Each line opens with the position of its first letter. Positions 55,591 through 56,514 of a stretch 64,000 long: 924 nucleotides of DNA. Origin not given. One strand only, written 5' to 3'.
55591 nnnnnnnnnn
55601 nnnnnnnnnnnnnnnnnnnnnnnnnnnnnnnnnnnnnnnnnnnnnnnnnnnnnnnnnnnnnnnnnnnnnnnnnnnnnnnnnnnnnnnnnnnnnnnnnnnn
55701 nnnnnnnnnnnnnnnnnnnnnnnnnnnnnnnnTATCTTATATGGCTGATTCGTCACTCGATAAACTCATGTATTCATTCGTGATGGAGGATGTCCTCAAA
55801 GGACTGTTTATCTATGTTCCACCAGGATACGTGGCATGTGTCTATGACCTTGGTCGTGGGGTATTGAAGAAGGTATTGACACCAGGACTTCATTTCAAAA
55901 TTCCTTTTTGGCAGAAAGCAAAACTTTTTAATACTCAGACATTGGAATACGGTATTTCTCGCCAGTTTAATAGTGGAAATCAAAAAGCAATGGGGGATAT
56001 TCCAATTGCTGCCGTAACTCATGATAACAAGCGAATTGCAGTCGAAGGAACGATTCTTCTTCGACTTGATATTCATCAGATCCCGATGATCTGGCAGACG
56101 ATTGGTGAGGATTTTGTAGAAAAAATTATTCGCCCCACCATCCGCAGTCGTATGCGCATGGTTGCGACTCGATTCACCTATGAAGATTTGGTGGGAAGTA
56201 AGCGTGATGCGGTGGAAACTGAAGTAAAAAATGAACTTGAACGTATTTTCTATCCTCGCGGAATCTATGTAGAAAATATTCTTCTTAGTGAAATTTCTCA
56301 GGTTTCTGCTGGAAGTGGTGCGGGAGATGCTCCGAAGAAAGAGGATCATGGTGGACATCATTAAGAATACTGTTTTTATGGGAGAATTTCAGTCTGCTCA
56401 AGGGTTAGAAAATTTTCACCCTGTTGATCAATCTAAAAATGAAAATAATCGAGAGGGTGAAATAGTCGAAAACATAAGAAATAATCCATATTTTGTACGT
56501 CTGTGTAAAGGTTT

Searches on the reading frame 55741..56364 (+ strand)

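Call 5: search_protein_families(library=pfam, proteins=[window:55741-56364:+], max_evalue=0.01)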
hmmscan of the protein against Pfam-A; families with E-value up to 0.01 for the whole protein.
window:55741-56364:+ (207 aa): 2 families
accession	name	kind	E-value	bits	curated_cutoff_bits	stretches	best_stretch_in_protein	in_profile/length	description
PF01145.31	Band_7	-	8.6e-24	85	23.6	1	26-185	3-145/176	SPFH domain / Band 7 family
PF03748.19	FliL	-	0.0078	17.2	24.6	0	128-184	41-99/103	Flagellar basal body-associated protein FliL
